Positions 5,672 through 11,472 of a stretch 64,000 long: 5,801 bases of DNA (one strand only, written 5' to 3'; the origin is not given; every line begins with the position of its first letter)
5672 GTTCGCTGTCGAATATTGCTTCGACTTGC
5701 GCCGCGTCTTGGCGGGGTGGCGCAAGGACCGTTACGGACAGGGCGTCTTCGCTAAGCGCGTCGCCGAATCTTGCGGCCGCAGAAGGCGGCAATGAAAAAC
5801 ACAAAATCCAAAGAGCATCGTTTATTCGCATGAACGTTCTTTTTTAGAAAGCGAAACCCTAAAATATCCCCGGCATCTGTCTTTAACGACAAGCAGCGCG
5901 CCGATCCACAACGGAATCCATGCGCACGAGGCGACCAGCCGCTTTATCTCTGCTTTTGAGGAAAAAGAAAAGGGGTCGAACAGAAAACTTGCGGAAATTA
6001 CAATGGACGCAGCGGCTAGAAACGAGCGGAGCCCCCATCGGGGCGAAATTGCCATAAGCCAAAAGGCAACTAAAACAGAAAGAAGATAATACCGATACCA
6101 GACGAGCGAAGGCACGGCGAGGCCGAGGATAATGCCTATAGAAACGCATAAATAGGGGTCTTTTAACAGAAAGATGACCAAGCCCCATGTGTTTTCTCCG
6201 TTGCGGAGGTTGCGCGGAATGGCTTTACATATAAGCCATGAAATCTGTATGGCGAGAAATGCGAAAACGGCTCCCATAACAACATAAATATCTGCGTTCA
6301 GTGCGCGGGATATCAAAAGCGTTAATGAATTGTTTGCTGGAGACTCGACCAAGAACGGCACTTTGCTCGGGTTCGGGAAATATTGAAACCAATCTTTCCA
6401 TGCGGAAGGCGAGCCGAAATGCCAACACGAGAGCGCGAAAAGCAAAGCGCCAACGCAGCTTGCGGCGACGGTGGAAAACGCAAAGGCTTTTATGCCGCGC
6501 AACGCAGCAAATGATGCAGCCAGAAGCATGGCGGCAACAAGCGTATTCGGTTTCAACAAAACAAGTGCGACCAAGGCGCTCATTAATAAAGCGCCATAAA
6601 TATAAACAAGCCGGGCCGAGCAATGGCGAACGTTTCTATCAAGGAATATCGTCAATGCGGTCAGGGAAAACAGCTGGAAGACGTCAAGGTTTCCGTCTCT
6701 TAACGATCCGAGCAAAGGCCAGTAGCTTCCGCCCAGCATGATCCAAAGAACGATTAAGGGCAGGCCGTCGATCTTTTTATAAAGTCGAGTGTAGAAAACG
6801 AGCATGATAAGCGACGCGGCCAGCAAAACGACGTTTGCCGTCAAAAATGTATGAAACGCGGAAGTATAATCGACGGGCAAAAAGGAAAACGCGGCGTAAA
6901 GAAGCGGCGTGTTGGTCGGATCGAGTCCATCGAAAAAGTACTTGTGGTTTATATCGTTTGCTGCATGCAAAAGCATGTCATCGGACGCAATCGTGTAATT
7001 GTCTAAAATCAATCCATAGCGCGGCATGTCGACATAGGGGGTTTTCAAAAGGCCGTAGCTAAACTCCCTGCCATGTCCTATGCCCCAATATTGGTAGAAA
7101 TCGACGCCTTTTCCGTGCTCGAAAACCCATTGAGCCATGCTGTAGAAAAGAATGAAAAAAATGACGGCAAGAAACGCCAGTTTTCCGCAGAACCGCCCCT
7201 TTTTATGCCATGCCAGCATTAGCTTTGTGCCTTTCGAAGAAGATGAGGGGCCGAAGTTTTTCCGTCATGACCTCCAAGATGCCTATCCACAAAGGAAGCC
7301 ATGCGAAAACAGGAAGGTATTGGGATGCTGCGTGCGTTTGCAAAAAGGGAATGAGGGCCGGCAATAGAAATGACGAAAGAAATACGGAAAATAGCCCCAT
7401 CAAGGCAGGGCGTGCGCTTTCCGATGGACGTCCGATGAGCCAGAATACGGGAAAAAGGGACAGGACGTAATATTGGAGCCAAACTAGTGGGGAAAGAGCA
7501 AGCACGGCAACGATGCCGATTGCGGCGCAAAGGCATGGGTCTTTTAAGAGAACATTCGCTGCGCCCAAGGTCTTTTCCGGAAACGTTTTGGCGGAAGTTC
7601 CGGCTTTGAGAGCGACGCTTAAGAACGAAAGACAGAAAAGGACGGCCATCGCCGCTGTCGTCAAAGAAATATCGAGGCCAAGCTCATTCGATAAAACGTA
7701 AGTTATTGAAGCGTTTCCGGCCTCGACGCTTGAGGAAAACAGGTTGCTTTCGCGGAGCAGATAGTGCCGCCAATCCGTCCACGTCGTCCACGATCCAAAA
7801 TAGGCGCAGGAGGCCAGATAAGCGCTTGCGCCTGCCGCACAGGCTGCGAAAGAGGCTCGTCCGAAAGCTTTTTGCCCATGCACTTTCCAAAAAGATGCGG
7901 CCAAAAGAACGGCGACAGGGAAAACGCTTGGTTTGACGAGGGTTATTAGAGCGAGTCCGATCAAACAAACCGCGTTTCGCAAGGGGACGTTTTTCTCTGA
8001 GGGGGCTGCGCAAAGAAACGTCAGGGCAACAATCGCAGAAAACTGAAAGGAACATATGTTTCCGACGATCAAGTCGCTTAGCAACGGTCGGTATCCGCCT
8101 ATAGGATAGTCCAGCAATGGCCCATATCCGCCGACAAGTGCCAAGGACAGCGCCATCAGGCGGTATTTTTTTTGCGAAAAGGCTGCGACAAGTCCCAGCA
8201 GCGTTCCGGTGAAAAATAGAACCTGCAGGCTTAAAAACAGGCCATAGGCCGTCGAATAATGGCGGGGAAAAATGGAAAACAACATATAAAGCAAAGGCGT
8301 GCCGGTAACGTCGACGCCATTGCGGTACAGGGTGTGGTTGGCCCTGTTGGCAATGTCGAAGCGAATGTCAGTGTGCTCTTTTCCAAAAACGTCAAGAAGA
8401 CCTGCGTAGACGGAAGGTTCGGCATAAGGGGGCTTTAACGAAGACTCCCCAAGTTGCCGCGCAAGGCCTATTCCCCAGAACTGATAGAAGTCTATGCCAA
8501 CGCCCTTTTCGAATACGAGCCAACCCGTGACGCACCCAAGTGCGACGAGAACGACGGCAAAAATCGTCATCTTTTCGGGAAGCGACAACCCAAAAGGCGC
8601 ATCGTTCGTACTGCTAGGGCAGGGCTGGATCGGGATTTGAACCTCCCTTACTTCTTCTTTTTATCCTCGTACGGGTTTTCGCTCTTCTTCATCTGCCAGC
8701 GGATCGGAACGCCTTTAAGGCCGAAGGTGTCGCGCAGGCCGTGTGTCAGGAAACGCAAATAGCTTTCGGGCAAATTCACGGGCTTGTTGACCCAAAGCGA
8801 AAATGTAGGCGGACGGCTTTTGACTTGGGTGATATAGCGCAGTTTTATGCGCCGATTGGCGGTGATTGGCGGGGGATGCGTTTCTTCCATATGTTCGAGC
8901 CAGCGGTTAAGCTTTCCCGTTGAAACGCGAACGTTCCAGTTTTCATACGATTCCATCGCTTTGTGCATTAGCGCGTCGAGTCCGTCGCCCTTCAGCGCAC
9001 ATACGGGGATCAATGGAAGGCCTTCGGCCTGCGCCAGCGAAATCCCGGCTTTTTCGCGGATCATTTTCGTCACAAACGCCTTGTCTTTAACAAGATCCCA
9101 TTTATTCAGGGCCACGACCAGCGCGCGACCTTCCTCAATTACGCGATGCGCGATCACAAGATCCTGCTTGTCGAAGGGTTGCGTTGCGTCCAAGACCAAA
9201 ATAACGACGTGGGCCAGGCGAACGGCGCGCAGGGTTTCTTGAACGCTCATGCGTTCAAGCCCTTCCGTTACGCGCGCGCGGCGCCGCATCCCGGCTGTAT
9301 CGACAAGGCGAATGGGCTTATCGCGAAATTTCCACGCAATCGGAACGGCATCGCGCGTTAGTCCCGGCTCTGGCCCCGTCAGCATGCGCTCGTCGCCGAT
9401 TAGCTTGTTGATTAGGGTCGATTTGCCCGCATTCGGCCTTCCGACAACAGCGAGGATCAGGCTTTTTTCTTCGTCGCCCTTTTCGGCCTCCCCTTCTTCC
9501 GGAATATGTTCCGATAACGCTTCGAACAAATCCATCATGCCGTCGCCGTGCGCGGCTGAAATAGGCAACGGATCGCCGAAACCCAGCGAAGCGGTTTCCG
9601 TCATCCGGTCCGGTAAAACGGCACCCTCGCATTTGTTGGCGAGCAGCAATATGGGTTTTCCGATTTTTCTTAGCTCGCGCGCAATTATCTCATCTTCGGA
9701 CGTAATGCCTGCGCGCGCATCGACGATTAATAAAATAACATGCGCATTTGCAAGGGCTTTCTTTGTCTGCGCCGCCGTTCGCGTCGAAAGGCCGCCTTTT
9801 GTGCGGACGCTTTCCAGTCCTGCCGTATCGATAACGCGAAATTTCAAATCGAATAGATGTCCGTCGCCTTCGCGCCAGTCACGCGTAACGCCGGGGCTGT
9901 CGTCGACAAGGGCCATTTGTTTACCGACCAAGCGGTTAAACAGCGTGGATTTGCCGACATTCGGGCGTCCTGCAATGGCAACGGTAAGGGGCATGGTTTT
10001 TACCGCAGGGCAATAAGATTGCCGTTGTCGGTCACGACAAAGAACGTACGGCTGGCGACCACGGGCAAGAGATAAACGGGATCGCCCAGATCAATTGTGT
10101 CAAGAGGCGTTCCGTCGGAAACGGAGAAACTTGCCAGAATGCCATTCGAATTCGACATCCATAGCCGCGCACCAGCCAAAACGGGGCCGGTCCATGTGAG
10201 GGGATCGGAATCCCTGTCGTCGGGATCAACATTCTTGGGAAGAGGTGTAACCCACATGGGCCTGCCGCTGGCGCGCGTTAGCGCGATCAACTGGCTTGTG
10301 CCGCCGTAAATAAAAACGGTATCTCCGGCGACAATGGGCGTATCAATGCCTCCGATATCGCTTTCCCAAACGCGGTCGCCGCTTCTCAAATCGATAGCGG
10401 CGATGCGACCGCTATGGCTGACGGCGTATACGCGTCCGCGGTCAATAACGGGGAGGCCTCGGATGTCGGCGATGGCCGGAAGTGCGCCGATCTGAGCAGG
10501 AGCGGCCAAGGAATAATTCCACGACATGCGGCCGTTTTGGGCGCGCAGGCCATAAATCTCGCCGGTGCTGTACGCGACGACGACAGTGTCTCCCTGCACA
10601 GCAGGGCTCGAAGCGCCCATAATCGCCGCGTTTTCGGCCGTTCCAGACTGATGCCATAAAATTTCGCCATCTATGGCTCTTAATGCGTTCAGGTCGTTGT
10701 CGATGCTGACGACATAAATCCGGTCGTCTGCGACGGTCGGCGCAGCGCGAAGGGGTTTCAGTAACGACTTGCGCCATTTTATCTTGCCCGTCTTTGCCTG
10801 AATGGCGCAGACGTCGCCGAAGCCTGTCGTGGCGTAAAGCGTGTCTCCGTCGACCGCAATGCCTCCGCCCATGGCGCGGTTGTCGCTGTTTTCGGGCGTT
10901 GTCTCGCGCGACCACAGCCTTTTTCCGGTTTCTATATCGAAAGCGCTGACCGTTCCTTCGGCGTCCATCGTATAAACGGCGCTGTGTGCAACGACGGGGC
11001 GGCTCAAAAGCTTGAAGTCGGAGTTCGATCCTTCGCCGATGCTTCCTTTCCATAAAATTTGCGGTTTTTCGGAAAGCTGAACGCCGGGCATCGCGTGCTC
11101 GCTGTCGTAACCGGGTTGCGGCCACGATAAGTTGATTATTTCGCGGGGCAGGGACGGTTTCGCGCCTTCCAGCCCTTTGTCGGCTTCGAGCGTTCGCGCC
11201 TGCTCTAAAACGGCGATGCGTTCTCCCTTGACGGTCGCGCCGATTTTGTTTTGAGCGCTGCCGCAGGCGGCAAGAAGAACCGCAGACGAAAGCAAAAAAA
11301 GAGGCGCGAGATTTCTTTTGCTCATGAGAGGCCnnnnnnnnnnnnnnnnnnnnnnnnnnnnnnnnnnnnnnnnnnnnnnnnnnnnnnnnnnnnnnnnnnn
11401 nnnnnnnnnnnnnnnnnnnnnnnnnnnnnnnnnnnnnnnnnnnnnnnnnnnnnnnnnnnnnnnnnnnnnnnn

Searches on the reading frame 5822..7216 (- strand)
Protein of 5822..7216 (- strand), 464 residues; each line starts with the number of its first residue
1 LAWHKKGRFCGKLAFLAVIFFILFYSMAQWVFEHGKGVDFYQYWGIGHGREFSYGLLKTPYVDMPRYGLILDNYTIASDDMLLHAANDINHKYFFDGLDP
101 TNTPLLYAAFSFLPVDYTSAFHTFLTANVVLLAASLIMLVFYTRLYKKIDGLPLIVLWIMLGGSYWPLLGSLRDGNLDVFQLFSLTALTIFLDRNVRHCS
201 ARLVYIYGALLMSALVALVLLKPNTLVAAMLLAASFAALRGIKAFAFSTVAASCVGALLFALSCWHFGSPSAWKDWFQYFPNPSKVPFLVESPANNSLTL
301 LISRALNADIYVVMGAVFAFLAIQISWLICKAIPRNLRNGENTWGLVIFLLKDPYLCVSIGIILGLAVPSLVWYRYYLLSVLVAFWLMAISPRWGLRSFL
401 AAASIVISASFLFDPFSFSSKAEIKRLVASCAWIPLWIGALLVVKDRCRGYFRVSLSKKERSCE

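Call 9: search_protein_families(library=pfam, proteins=[window:5822-7216:-], max_evalue=0.001)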
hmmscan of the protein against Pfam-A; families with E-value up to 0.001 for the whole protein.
window:5822-7216:- (464 aa): 0 families

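Call 10: search_protein_families(library=ncbifam, proteins=[window:5822-7216:-], max_evalue=0.01)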
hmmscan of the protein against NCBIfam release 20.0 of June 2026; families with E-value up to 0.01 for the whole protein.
window:5822-7216:- (464 aa): 0 families

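Call 66: search_protein_families(library=pfam, proteins=[window:5822-7216:-], max_evalue=10)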
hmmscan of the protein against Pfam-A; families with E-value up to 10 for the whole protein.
window:5822-7216:- (464 aa): 0 families
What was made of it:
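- On Same GT87-like domain in the paralogs at 5822-8588: No Pfam hit at E 10 (call 66).
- Checked: There is no Pfam hit even at E 10 (call 66).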

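Call 88: find_homologous_proteins(query=window:5822-7216:-, max_evalue=0.001)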
Query window:5822-7216:- (464 aa): 2 proteins with E <= 0.001 among 8000 candidates.
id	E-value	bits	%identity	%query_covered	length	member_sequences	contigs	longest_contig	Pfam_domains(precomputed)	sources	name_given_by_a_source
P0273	0.0e+0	1042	100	100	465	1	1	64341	-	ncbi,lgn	-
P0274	1.2e-59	221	35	92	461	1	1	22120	-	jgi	-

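Call 97: search_protein_families(library=pfam, proteins=[P0274], max_evalue=0.01)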
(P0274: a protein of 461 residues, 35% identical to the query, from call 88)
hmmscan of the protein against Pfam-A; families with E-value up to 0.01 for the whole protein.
P0274 (461 aa): 0 families

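Call 98: predict_structure(alignment_id=A8)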
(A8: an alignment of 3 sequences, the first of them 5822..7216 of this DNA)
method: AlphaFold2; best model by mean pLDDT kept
length: 464 residues; sequences in the alignment: 3
mean_pLDDT: 48.5   pTM: 0.47
mean pLDDT of the five models: 48.5, 47.4, 46.4, 45.5, 44.9
residues with pLDDT >= 90: 0; 70-90: 21; 50-70: 180; < 50: 263
segments of 3 or more residues with pLDDT < 50: 1-7, 24-123, 163-177, 262-304, 308-347, 366-379, 412-421, 423-428, 448-464
pLDDT, mean of each block of 10 residues (from residue 1): 41 52 46 34 32 33 41 45 41 40 41 41 52 58 52 55 43 43 63 64 69 66 60 72 68 56 40 37 33 32 46 43 44 39 47 62 47 43 55 57 59 43 48 56 53 43 34
secondary structure, 60 per line:
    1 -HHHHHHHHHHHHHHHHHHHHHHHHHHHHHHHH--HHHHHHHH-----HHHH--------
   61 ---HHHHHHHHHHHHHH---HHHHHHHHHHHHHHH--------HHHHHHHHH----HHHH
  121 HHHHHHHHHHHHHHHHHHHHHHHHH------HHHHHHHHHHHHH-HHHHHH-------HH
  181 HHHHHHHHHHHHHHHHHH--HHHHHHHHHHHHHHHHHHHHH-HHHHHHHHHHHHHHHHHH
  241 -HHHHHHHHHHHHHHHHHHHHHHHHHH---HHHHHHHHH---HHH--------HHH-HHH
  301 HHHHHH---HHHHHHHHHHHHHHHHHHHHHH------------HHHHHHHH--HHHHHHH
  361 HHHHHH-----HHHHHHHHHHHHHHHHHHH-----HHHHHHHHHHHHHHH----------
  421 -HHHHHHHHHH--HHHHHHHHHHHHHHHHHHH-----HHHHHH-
elements in order: H2-33 H36-43 H49-52 H64-77 H81-95 H104-112 H117-145 H152-164 H166-171 H179-198 H201-221 H223-240 H242-267 H271-279 H298-306 H310-331 H344-351 H354-366 H372-390 H396-410 H422-431 H434-452 H458-463
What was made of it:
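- On Same GT87-like domain in the paralogs at 5822-8588: AF2 pLDDT 48.5 (call 98).
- Checked: The AlphaFold model of one paralog is of low confidence (pLDDT 48.5; call 98).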

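Call 100: fold_search(model_id=the predicted structure, library=pdb)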
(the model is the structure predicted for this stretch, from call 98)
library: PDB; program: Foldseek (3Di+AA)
matches with E <= 10: 45; with E <= 0.001: 0
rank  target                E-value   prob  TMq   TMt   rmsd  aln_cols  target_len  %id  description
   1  9s6r_A                1.2e-01  0.97  0.32  0.38  12.1       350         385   14  Ternary cryo-EM structure of yeast ALG3 with Dol25-PP-GlcNAc2Man5, Dol25-P-Man, and Fab (released 2026-03-18)
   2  9dlh                  1.1e+00  0.14  0.19  0.15  19.8       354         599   16  donor substrate analog-bound AftB (released 2025-06-25)
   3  8imx_U                1.4e+00  0.23  0.28  0.29  12.4       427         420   12  Cryo-EM structure of GPI-T with a chimeric GPI-anchored protein (released 2023-08-16)
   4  7b9f_X                1.5e+00  0.16  0.19  0.20  20.8       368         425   14  Structure of the mycobacterial ESX-5 Type VII Secretion System hexameric pore complex (released 2021-07-07)
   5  1xme_A                1.9e+00  0.06  0.13  0.12  23.9       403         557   14  Structure of Recombinant Cytochrome ba3 Oxidase from Thermus thermophilus (released 2005-03-22)
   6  7bvc_B                2.3e+00  0.13  0.21  0.11  17.6       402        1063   12  Cryo-EM structure of Mycobacterium smegmatis arabinosyltransferase EmbA-EmbB-AcpM2 in complex with ethambutol (released 2020-04-29)
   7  6x0o                  2.4e+00  0.15  0.22  0.11  20.0       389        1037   12  Single-Particle Cryo-EM Structure of Arabinosyltransferase EmbB from Mycobacterium smegmatis (released 2020-06-10)
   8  4gp4_A                3.1e+00  0.03  0.12  0.10  21.5       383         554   13  Structure of Recombinant Cytochrome ba3 Oxidase mutant Y133F from Thermus thermophilus (released 2013-01-16)
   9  9dm5                  3.9e+00  0.28  0.32  0.37   9.7       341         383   18  Product-Bound mannosyltransferase PimE (released 2025-06-25)
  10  1ymg                  3.9e+00  0.04  0.10  0.17  21.9       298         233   12  The Channel Architecture of Aquaporin O at 2.2 Angstrom Resolution (released 2005-02-08)
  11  4gp8_A                4.2e+00  0.03  0.12  0.11  22.6       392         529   13  Structure of Recombinant Cytochrome ba3 Oxidase mutant Y133W+T231F from Thermus thermophilus (released 2013-01-16)
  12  8zrt_R                4.4e+00  0.06  0.14  0.19  23.4       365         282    9  Cryo-EM structure focused on the receptor of the ET-1 bound ETBR-DNGI complex (released 2024-10-02)
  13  3mav_B                4.6e+00  0.04  0.12  0.15  18.9       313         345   10  Crystal structure of Plasmodium vivax putative farnesyl pyrophosphate synthase (Pv092040) (released 2010-04-14)
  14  8f7n                  4.8e+00  0.02  0.10  0.12  34.8       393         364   11  Crystal structure of chemoreceptor McpZ ligand sensing domain (released 2023-07-05)
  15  9ecj_B                4.8e+00  0.02  0.11  0.14  23.7       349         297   12  Human P2RY8 bound to S-geranylgeranyl-L-glutathione in complex with miniG13 (released 2025-11-05)
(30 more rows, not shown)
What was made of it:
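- On Same GT87-like domain in the paralogs at 5822-8588: Foldseek hits lean towards GT-C proteins (ALG3 prob 0.97), but all have E > 0.1 (call 100).
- Tried and rejected: The structure prediction for the 5822-7219 paralog was too poor to decide its fold (calls 98, 100).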

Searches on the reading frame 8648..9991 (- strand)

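Call 9: search_protein_families(library=pfam, proteins=[window:8648-9991:-], max_evalue=0.001)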
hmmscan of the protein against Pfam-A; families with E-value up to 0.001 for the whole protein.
window:8648-9991:- (447 aa): 14 families
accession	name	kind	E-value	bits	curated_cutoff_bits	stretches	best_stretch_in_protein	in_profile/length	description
PF01926.29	MMR_HSR1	-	6.8e-51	171.6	21.9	2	3-120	1-113/113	50S ribosome-binding GTPase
PF14714.11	KH_dom-like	-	2e-30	105.3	27.3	1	355-435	1-81/81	KH-domain-like of EngA bacterial GTPase enzymes, C-terminal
PF02421.24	FeoB_N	-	1.6e-28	99.7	27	2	180-344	3-155/156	Ferrous iron transport protein B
PF00009.33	GTP_EFTU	-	2.9e-21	76.3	26.5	2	178-347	4-184/188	Elongation factor Tu GTP binding domain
PF00350.29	Dynamin_N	-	2.1e-17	64.1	27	1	180-209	1-30/168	Dynamin family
PF04548.22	AIG1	-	5.9e-13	49.1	27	2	3-110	2-110/212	AIG1 family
PF03193.22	RsgA_GTPase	-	7.1e-09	36.1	30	0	179-205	108-134/174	RsgA GTPase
PF00025.27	Arf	-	8.9e-07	29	22.3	0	175-215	12-52/174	ADP-ribosylation factor family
PF00071.28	Ras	-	1.5e-06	28.3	21.6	0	180-348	2-159/162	Ras family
PF08477.19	Roc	-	1.8e-06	28.6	27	0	4-121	2-118/119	Ras of Complex, Roc, domain of DAPkinase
PF00005.33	ABC_tran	-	9.9e-05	23.4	25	0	179-206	13-40/137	ABC transporter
PF09439.16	SRPRB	-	0.00012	21.9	25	0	3-70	5-65/178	Signal recognition particle receptor beta subunit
PF03308.22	MeaB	-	0.0003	20.3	23.1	0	176-198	32-54/273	Methylmalonyl Co-A mutase-associated GTPase MeaB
PF03266.21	NTPase_1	-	0.0006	20.1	23.9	0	4-22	2-20/168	NTPase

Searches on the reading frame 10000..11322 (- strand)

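Call 9: search_protein_families(library=pfam, proteins=[window:10000-11322:-], max_evalue=0.001)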
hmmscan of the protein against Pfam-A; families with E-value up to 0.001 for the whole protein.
window:10000-11322:- (440 aa): 4 families
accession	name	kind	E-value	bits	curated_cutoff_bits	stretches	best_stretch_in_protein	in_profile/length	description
PF13360.13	PQQ_2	-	2.9e-67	227.2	27.6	2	122-358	2-232/233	Outer membrane protein assembly factor BamB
PF13570.13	Beta-prop_ACSF4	-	6.2e-24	85.4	133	2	239-436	54-238/329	Beta-alanine-activating enzyme, beta-propeller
PF01011.28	PQQ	-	1.3e-19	70.8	26.7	0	158-185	56-83/595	Glucose/ethanol/alcohol dehydrogenase, beta-propeller domain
PF25293.1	Beta-prop_EMC1_N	-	4.1e-08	33.6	34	1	199-327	31-151/219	EMC1 N-terminal beta-propeller domain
